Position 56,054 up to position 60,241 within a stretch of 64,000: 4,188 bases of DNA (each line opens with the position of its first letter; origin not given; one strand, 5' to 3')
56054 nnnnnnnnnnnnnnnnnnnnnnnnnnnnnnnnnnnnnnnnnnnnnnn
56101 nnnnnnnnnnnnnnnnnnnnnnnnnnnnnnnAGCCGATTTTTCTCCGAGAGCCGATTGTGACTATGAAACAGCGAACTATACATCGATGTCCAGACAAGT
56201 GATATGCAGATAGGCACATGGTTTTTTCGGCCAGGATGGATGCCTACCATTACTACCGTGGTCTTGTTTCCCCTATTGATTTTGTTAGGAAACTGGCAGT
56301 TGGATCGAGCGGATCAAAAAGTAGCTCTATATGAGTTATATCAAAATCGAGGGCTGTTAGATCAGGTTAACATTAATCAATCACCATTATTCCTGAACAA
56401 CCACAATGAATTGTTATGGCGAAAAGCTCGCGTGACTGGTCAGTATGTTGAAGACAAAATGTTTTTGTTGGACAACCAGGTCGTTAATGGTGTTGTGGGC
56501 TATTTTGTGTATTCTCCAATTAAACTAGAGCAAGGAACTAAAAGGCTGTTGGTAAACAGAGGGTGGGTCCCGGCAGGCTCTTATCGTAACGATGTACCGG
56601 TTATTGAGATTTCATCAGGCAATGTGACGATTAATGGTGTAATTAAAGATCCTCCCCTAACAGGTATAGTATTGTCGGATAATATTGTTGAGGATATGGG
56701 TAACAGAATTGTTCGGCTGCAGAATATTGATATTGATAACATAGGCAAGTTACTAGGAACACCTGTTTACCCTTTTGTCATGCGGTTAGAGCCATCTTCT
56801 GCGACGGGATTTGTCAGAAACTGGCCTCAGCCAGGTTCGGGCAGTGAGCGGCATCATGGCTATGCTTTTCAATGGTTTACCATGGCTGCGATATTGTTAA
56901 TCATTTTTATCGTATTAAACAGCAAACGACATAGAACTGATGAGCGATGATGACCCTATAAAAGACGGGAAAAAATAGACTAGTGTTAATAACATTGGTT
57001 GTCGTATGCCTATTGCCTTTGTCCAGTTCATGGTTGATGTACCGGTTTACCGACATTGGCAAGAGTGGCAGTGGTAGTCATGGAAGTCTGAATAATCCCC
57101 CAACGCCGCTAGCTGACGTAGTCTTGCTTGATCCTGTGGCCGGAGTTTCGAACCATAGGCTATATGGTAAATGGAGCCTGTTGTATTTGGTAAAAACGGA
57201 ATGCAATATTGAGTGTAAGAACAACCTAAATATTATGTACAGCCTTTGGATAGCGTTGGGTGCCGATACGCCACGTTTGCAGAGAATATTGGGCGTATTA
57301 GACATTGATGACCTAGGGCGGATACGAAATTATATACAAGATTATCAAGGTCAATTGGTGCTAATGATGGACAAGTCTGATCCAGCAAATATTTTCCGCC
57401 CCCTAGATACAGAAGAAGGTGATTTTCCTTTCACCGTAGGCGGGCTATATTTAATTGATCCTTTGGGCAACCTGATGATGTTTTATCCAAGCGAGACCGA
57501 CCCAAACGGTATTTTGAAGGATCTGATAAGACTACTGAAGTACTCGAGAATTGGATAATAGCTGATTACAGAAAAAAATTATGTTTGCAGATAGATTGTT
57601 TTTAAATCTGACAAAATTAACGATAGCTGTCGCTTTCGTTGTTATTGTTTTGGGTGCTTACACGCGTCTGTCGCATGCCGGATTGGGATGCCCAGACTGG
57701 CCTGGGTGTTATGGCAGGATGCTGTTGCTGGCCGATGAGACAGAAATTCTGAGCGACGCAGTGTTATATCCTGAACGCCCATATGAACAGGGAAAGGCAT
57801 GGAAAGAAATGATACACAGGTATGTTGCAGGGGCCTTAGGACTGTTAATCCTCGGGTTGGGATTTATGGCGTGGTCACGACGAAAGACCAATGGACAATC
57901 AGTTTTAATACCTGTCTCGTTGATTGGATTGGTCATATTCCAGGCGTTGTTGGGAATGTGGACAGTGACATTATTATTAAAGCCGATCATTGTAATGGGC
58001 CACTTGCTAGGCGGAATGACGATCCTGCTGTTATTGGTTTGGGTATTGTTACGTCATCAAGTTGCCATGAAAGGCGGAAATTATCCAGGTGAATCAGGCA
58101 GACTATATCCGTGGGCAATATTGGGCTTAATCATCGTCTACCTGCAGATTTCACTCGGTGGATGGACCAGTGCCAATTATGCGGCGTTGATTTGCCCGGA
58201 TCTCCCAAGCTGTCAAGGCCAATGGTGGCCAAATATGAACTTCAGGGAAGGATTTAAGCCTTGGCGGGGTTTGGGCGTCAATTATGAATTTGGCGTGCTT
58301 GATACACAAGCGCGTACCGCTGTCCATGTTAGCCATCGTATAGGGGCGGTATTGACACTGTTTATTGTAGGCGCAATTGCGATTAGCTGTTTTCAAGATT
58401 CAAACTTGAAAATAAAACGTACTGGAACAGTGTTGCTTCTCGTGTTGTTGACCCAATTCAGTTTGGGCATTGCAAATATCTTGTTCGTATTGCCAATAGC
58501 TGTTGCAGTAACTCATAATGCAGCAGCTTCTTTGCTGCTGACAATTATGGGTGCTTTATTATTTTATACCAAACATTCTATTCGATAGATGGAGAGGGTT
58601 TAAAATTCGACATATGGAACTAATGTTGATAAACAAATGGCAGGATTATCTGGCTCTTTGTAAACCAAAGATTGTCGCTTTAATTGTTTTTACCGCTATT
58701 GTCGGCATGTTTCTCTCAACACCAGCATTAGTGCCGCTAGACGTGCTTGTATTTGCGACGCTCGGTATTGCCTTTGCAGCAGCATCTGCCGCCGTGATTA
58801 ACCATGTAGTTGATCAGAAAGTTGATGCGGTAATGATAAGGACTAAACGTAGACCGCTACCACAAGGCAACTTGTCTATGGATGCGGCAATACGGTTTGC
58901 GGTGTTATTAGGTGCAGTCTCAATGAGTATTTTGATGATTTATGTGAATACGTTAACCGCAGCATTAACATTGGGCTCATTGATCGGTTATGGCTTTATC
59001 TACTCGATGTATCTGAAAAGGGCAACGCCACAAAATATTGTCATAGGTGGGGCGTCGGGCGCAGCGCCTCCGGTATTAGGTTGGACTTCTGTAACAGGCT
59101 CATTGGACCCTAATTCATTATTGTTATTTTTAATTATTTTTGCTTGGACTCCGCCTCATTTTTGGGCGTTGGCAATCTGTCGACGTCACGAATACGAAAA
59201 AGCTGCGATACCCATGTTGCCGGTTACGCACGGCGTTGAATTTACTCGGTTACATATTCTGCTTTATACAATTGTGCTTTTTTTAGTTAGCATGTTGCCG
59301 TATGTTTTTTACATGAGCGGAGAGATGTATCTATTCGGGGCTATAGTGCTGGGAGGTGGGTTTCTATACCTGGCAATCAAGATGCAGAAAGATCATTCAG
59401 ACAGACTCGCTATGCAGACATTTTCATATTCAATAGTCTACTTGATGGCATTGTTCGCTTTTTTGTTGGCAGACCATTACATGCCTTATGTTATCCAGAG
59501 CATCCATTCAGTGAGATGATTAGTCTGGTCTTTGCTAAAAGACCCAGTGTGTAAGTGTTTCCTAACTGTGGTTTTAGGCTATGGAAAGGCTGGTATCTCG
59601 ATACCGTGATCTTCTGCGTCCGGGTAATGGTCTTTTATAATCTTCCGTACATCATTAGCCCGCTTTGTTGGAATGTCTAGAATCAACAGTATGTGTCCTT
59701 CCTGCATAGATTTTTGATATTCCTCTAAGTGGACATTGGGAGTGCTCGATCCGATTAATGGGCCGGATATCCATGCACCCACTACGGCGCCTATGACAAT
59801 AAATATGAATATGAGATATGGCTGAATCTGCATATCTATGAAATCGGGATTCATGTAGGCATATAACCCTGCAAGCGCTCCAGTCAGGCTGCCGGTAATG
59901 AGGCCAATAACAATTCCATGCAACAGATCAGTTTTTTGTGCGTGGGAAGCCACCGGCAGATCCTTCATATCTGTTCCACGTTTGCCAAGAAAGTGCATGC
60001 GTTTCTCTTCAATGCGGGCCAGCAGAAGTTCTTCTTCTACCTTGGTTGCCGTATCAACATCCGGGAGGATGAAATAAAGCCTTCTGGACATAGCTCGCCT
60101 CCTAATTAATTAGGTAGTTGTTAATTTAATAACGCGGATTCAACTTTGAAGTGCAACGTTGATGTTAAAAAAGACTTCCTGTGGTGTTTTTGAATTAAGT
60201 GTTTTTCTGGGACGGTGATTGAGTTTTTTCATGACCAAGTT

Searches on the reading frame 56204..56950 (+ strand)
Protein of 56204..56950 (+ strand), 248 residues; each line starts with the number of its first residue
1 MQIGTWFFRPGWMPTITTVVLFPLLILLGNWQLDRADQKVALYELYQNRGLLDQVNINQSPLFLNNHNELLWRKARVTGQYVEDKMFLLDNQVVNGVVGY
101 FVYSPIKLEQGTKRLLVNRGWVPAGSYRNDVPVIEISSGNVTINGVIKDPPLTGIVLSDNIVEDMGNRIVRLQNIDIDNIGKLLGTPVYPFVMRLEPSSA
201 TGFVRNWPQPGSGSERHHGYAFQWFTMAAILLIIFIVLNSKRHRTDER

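Call 4: search_protein_families(library=pfam, proteins=[window:56204-56950:+], max_evalue=0.01)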
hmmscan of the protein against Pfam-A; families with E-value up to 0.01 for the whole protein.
window:56204-56950:+ (248 aa): 2 families
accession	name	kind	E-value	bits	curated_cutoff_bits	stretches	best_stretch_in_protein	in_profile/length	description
PF02104.20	SURF1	-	2.4e-37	129.7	23.4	1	20-229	2-205/205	SURF1 family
PF14316.11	DUF4381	-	0.0011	19.7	27.2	1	2-76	11-81/145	Domain of unknown function (DUF4381)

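Call 10: find_encoding_contigs(protein=window:56204-56950:+, flank=10000, max_places=6)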
Protein window:56204-56950:+ (248 aa): 4 contigs read that carry it; 2 places shown.
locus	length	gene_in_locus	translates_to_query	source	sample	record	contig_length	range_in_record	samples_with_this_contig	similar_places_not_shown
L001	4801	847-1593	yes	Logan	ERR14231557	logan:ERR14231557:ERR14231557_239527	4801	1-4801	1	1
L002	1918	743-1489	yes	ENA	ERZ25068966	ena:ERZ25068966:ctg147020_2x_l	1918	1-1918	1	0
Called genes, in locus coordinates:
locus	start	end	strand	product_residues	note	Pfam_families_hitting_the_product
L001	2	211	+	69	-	?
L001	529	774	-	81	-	PF11137:DUF2909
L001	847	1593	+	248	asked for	PF02104:SURF1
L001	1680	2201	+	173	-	PF26971:TM-like_Thioredoxin-like_C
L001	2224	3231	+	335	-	PF02628:COX15-CtaA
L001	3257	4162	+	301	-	PF01040:UbiA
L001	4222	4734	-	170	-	-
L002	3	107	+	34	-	?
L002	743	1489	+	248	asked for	PF02104:SURF1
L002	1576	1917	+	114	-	?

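Call 13: find_related_loci(query=window:56204-56950:+, collection=genome_contigs, flank=10000)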
Query window:56204-56950:+ (248 aa) in genome_contigs; peptide patterns used: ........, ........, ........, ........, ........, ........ (x = any residue, [..] = any of these).
155 stretches matched a pattern; 24 encode a relative of the query (tblastn E <= 1e-3); 24 distinct loci.
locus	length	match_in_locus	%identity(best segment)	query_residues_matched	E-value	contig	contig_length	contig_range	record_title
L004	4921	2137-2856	43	3-242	2e-53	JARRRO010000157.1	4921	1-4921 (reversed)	MAG: Gammaproteobacteria bacterium isolate Spart_230_MAG scaffold_15727, whole genome shotgun sequence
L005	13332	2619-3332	37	1-242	3e-43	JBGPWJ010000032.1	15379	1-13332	MAG: Gammaproteobacteria bacterium isolate OBJ1_062018_090_67 k141_2415935_length_15379_cov_12.3878, whole genome shotgu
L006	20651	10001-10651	32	22-240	6e-34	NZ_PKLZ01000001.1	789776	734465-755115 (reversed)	Kineobactrum sediminis strain F02 contig1, whole genome shotgun sequence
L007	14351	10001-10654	35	13-238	8e-32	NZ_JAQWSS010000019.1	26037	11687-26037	MAG: Candidatus Thioglobus sp. isolate cluster2_bin.64 k141_4750885, whole genome shotgun sequence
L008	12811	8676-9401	30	12-245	1e-31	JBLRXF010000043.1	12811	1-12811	MAG: Haliea sp. isolate TamC05-30 NODE_43_length_12811_cov_3.054971, whole genome shotgun sequence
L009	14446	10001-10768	30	1-245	5e-30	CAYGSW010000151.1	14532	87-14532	MAG TPA_asm: uncultured Granulosicoccaceae bacterium isolate ERP117304_co3_182 genome assembly, contig: NODE_5816_length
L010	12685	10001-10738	29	8-242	8e-30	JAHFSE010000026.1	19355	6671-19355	MAG: Gammaproteobacteria bacterium isolate nzgw590 NODE_2587_length_19356_cov_3.213569, whole genome shotgun sequence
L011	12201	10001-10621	31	12-231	3e-29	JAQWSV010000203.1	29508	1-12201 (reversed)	MAG: Woeseiaceae bacterium isolate cluster2_bin.67 k141_805653, whole genome shotgun sequence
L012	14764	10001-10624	32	12-231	8e-27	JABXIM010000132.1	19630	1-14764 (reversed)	MAG: Oceanospirillaceae bacterium isolate HF-Din08 c_000000026056, whole genome shotgun sequence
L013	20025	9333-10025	29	9-243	6e-27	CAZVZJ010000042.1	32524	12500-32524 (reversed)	MAG TPA_asm: uncultured Marinicella sp. isolate binchicken_co366_14 genome assembly, contig: NODE_590_length_32524_cov_1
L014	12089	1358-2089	28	13-248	2e-26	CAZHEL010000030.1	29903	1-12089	MAG TPA_asm: uncultured Gammaproteobacteria bacterium isolate binchicken_co258_22 genome assembly, contig: NODE_834_leng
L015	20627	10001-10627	33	26-242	4e-26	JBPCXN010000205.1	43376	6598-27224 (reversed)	MAG: Endozoicomonas sp. isolate MAG_seacave_56 S1Ck127_1969209, whole genome shotgun sequence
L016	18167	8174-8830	30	29-244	2e-25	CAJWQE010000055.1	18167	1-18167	MAG TPA_asm: uncultured Halieaceae bacterium isolate ERR599075_bin.21_MetaBAT_v2.12.1_MAG genome assembly, contig: NODE_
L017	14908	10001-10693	28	9-243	3e-25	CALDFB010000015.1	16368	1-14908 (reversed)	MAG: uncultured Marinicella sp. isolate R1_Bin_Bin_242_1 genome assembly, contig: c_000001452717, whole genome shotgun s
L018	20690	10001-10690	30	29-247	2e-24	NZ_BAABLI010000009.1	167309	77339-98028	Corallincola platygyrae strain JCM 18796 sequence09, whole genome shotgun sequence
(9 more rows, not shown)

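Call 29: find_homologous_proteins(query=window:56204-56950:+, max_evalue=1e-10)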
Query window:56204-56950:+ (248 aa): 2410 proteins with E <= 1e-10 among 3064 candidates; the best 120 are listed.
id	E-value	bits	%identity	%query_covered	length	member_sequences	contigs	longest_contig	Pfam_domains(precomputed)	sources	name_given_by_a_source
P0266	2.3e-164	563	100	100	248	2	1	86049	PF02104.21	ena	-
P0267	7.3e-111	388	66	100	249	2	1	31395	PF02104.21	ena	-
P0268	5.3e-84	300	88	63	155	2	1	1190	PF02104.21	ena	-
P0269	6.4e-81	290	69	73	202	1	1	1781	PF02104.21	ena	-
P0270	1.5e-76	275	52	97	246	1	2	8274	PF02104.21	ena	-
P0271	6.4e-73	263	48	99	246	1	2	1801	PF02104.21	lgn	-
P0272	2.0e-72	262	47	98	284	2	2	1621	PF02104.21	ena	-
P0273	2.2e-72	262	48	96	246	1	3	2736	PF02104.21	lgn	-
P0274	1.0e-71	259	47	98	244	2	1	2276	PF02104.21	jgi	-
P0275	1.4e-71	259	47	100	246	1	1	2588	PF02104.21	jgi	-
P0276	1.6e-71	259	47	100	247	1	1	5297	PF02104.21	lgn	-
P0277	1.9e-71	259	50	98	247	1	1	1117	PF02104.21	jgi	jgi:surfeit locus 1 family protein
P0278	2.0e-71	258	48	100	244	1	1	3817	PF02104.21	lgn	-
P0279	2.3e-71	258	50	97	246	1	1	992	PF02104.21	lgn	-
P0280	3.6e-71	258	47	98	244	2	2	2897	PF02104.21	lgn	-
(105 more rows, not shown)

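Call 50: find_encoding_contigs(protein=P0268, flank=10000, max_places=4)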
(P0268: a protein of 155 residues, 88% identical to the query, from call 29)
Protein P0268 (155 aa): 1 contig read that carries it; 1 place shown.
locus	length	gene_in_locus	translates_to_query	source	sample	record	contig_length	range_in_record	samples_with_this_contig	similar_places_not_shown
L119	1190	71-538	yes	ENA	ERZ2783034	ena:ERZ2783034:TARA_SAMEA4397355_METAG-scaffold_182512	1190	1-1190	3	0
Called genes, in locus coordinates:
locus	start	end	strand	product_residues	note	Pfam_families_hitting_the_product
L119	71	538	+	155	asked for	PF02104:SURF1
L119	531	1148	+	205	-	PF26971:TM-like_Thioredoxin-like_C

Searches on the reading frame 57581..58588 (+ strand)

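Call 7: search_protein_families(library=pfam, proteins=[window:57581-58588:+], max_evalue=0.01)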
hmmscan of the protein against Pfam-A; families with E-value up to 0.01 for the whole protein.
window:57581-58588:+ (335 aa): 2 families
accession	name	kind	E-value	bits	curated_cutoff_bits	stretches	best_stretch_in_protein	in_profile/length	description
PF02628.20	COX15-CtaA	-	4.5e-77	259.7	29.9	1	12-323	5-321/322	Cytochrome oxidase assembly protein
PF06197.19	DUF998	-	0.00033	20.8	30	1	60-153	86-173/184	Protein of unknown function (DUF998)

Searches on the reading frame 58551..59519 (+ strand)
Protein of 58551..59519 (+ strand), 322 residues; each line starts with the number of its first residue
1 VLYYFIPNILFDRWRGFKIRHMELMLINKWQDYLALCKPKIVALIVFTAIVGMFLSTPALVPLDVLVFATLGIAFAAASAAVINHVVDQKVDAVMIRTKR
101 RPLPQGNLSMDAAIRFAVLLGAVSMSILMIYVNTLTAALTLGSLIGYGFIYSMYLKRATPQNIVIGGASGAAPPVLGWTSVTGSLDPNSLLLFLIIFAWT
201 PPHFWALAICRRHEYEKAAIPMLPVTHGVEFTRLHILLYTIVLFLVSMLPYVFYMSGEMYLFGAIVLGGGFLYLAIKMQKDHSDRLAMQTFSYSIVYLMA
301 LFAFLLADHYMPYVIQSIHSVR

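Call 7: search_protein_families(library=pfam, proteins=[window:58551-59519:+], max_evalue=0.01)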
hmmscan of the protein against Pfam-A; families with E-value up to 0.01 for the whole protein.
window:58551-59519:+ (322 aa): 1 family
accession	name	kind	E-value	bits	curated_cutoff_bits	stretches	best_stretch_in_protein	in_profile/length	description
PF01040.23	UbiA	-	1e-63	215.4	34.2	1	46-291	2-244/250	UbiA prenyltransferase family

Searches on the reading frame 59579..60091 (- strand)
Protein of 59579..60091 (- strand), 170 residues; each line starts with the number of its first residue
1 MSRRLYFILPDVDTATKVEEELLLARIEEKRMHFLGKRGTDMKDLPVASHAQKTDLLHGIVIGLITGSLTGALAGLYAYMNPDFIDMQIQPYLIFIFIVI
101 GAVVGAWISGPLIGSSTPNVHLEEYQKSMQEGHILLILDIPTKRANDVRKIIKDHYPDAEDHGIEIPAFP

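Call 7: search_protein_families(library=pfam, proteins=[window:59579-60091:-], max_evalue=0.01)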
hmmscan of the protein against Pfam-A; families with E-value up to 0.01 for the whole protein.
window:59579-60091:- (170 aa): 2 families
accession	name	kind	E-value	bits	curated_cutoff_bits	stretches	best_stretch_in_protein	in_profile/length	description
PF08566.15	Pam17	-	0.0016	18.7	25.4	1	56-158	36-137/165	Mitochondrial import protein Pam17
PF19180.5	DUF5862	-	0.0059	16.9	33.3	0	57-76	34-53/68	Family of unknown function (DUF5862)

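Call 55: search_protein_families(library=ncbifam, proteins=[window:59579-60091:-], max_evalue=0.001)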
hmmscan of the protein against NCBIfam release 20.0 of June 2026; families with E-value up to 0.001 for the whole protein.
window:59579-60091:- (170 aa): 0 families
